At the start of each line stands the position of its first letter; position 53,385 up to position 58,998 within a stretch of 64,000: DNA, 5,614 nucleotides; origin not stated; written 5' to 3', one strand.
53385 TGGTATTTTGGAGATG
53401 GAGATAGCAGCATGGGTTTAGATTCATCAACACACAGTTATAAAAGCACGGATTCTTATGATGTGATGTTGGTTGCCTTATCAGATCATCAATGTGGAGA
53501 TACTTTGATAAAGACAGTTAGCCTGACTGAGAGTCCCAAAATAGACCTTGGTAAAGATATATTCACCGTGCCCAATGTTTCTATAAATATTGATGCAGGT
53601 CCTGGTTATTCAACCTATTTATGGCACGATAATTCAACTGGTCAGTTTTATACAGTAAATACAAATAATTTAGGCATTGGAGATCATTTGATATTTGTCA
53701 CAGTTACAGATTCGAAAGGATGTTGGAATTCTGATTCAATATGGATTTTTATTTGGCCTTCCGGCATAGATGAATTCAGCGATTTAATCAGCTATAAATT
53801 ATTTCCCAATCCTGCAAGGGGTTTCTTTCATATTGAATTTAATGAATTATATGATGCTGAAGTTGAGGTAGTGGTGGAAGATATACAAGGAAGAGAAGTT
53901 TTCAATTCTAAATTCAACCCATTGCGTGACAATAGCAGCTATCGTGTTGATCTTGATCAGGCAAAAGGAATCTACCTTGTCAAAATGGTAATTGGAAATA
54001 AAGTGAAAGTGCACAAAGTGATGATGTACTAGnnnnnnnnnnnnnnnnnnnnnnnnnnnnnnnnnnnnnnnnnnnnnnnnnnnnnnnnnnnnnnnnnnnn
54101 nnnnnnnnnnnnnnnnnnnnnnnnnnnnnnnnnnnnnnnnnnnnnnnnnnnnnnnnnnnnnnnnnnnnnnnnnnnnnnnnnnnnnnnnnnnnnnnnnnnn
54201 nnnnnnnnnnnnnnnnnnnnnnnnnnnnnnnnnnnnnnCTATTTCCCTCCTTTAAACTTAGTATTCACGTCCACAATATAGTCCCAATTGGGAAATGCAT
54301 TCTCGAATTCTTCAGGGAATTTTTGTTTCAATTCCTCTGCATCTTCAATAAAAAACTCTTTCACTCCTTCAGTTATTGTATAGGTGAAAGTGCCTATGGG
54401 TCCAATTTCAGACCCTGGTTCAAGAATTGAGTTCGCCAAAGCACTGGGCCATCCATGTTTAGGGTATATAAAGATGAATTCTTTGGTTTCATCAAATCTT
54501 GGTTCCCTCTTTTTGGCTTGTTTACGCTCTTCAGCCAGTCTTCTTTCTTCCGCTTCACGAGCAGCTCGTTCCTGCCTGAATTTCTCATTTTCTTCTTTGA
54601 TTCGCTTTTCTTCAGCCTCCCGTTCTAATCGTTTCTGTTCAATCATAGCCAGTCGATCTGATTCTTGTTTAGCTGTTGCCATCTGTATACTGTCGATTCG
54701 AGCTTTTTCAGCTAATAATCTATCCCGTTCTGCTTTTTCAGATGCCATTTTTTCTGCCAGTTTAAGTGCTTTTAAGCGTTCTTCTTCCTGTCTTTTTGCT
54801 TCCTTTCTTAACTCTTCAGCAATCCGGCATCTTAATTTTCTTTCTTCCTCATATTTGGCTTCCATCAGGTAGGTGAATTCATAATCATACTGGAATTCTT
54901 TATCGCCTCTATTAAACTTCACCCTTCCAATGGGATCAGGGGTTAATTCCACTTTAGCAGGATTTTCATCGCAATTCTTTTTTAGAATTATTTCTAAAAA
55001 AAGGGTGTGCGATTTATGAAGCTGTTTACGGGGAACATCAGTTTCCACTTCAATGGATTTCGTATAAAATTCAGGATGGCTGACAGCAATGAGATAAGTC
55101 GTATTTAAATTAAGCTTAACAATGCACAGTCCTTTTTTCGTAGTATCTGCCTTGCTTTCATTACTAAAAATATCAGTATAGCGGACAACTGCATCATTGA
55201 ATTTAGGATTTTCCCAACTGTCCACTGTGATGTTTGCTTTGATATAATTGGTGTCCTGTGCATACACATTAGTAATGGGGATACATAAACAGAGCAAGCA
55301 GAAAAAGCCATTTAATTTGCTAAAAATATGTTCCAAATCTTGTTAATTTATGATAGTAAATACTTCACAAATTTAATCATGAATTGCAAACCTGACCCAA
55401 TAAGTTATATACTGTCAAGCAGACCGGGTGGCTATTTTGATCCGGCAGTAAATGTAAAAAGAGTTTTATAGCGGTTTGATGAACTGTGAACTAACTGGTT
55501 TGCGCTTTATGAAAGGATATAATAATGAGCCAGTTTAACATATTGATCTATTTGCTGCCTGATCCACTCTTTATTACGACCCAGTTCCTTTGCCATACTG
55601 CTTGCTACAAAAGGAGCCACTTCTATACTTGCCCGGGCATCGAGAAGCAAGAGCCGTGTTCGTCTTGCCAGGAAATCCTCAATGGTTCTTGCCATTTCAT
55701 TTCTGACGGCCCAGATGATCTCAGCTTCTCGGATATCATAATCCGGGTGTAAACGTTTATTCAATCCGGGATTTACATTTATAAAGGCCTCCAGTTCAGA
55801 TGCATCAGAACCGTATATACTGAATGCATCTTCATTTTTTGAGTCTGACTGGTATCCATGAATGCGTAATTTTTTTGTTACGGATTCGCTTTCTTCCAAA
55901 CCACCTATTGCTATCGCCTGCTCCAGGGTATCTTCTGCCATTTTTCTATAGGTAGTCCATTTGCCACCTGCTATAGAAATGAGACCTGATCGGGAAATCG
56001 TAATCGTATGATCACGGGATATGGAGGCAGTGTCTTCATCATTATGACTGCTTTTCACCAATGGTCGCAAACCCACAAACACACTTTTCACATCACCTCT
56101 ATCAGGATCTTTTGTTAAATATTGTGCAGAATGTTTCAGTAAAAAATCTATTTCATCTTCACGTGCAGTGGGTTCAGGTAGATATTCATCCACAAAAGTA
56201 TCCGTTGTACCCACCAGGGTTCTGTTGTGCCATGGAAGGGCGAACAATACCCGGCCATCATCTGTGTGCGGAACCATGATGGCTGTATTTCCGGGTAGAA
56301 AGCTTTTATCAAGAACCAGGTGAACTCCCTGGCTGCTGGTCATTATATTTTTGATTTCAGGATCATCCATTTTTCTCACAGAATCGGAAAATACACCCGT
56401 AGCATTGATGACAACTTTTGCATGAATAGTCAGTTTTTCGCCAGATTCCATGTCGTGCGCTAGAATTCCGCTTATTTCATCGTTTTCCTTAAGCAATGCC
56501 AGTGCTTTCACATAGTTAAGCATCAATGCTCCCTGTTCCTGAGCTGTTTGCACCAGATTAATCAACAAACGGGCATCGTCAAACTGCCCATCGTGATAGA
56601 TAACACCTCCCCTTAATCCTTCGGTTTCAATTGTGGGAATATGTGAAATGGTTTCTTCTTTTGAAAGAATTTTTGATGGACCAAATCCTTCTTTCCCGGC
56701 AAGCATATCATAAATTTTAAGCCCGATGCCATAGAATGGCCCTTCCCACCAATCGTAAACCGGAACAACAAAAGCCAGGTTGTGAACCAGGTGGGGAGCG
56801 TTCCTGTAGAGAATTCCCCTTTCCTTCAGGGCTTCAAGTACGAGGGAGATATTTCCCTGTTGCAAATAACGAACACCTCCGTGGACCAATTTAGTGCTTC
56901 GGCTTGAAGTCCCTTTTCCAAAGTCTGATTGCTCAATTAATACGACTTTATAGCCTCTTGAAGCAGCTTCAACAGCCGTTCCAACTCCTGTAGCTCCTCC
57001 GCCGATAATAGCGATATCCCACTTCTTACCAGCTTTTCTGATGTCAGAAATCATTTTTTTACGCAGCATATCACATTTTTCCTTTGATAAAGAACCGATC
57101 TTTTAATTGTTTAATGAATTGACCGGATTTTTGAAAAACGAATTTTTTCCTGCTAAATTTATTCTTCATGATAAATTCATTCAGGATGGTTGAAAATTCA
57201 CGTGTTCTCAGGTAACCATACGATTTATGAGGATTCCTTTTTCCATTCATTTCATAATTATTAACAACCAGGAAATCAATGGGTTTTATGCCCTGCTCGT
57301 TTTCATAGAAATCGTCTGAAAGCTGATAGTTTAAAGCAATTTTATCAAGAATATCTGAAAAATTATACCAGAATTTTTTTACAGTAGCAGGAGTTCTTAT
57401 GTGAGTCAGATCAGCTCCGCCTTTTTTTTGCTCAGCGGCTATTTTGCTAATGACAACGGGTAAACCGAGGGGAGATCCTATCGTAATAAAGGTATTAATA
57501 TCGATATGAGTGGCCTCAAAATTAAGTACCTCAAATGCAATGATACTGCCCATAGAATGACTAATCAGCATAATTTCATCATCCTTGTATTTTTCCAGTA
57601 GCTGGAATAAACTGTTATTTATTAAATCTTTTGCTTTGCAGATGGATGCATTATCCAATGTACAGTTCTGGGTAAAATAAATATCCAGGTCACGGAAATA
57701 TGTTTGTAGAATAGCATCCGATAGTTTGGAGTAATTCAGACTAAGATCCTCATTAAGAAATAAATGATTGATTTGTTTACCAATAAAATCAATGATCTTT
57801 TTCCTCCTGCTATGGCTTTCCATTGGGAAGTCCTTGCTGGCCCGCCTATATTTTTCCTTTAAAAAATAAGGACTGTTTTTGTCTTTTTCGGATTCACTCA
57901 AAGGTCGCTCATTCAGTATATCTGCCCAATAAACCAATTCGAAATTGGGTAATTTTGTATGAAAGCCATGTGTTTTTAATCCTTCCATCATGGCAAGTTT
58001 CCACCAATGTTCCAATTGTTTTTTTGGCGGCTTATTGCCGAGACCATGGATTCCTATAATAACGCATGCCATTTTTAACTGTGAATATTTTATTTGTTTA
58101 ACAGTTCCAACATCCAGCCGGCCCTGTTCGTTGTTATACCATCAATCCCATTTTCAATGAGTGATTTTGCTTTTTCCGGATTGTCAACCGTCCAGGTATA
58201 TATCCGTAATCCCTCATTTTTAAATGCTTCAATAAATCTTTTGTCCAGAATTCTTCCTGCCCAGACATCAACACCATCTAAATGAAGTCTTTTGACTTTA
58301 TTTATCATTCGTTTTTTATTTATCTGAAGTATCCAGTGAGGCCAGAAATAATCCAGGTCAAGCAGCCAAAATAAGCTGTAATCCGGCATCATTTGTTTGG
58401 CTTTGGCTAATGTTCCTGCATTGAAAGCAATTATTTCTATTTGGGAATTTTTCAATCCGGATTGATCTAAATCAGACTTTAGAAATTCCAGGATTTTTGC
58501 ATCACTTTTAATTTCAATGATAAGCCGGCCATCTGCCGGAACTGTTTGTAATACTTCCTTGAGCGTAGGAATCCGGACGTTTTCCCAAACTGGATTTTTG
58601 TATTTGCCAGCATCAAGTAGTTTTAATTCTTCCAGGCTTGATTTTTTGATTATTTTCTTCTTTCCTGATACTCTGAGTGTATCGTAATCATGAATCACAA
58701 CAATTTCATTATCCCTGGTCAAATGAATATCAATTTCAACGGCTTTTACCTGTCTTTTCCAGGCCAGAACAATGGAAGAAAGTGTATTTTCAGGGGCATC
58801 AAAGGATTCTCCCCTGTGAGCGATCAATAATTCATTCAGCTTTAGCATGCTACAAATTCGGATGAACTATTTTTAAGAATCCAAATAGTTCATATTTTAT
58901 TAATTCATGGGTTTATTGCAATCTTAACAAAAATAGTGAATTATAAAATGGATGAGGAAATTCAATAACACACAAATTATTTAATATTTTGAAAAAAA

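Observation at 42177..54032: Giant 11.9-kb gene: 3951-aa T9SS cargo with duplicated CARDB+beta-helix modules, a LamG domain and 26 PKD domains; apparent TTG start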

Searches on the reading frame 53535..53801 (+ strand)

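Call 23: search_protein_families(library=pfam, proteins=[window:53535-53801:+], max_evalue=1)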
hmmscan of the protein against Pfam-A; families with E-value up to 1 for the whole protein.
window:53535-53801:+ (89 aa): 1 family
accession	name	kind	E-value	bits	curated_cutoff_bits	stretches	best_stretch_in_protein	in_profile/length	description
PF19077.6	Big_13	-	0.057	14.4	27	1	1-65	29-91/102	Bacterial Ig-like domain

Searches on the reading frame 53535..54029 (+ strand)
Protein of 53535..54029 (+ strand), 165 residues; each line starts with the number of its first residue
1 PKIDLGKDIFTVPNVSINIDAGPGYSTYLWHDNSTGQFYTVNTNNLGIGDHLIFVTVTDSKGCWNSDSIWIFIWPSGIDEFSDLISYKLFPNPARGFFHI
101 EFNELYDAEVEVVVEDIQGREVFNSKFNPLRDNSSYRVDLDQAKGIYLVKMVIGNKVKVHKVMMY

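Call 51: search_protein_families(library=ncbifam, proteins=[window:53535-54029:+], max_evalue=1)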
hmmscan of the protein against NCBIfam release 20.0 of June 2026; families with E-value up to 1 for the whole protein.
window:53535-54029:+ (165 aa): 6 families
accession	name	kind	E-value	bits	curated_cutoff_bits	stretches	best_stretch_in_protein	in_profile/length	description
TIGR04183.1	Por_Secre_tail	domain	6.8e-11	42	23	1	89-163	1-70/72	T9SS type A sorting domain-containing protein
NF038113.1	T9SSA_dep_M36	equivalog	1.7e-08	33.1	885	1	80-164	787-868/869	T9SS-dependent M36 family metallopeptidase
NF050177.1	TapA_OM_Porphy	equivalog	6.8e-07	28.4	500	1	61-163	446-542/544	TapA/TapC family T9SS-dependent outer membrane protein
NF052323.1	T9SSA_dep_M6i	equivalog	0.009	14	600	1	90-149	961-1022/1043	T9SS-dependent M6-like inactivated metalloprotease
NF033708.1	T9SS_Cterm_ChiA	domain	0.021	14.7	40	1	116-164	8-54/55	T9SS sorting signal type C domain-containing protein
TIGR02866.1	CoxB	equivalog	0.065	12.8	147.7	1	10-54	141-186/202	cytochrome c oxidase subunit II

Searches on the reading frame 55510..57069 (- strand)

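Call 14: search_protein_families(library=pfam, proteins=[window:55510-57069:-], max_evalue=0.001)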
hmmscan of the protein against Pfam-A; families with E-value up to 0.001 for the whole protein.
window:55510-57069:- (520 aa): 10 families
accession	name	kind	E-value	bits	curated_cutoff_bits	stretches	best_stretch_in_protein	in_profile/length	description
PF01266.30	DAO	-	1.7e-58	199.3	27.9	1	18-375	1-353/353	FAD dependent oxidoreductase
PF16901.10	DAO_C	-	3.4e-22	79.1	31.4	1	411-501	32-124/126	C-terminal domain of alpha-glycerophosphate oxidase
PF00890.30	FAD_binding_2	-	5.2e-12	46.1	20.4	2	164-246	140-224/414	FAD binding domain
PF12831.13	FAD_oxidored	-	3.6e-10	40.1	27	1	18-58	1-41/416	FAD dependent oxidoreductase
PF01494.25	FAD_binding_3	-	4.7e-08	33.1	22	1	18-290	3-233/349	FAD binding domain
PF07992.20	Pyr_redox_2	-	5.3e-05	23.2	26.1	1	13-49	139-175/291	Pyridine nucleotide-disulphide oxidoreductase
PF13450.12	NAD_binding_8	-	0.00024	21.7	21.9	1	21-50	1-31/68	NAD(P)-binding Rossmann-like domain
PF03486.20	HI0933_like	-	0.00033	20.6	50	1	18-48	2-32/244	HI0933-like protein Rossmann domain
PF13738.12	Pyr_redox_3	-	0.00052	19.8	30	0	21-51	2-33/305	Pyridine nucleotide-disulphide oxidoreductase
PF01134.28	GIDA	-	0.00058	19.5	22.1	0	18-47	1-30/391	Glucose inhibited division protein A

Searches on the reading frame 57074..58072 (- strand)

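Call 14: search_protein_families(library=pfam, proteins=[window:57074-58072:-], max_evalue=0.001)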
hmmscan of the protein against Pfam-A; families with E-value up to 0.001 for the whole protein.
window:57074-58072:- (333 aa): 2 families
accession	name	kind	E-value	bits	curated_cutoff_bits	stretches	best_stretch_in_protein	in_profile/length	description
PF07819.20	PGAP1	-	3.6e-06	27.4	24.3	1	151-207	72-134/233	PGAP1-like alpha/beta domain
PF02450.21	LCAT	-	0.00026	20.8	21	1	157-203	113-163/392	Lecithin:cholesterol acyltransferase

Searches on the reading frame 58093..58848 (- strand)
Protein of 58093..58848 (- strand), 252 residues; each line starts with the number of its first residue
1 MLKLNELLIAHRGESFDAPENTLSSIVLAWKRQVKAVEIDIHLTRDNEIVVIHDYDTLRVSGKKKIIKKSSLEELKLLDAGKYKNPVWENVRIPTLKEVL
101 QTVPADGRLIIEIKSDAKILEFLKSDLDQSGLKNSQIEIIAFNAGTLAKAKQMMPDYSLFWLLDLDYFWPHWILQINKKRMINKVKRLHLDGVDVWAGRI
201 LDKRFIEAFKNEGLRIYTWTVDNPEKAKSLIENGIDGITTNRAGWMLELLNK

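Call 14: search_protein_families(library=pfam, proteins=[window:58093-58848:-], max_evalue=0.001)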
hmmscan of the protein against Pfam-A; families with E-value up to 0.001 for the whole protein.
window:58093-58848:- (252 aa): 1 family
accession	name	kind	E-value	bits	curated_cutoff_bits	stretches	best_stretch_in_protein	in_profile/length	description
PF03009.23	GDPD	-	9.2e-35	121.3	23.6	1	11-243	1-242/244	Glycerophosphoryl diester phosphodiesterase family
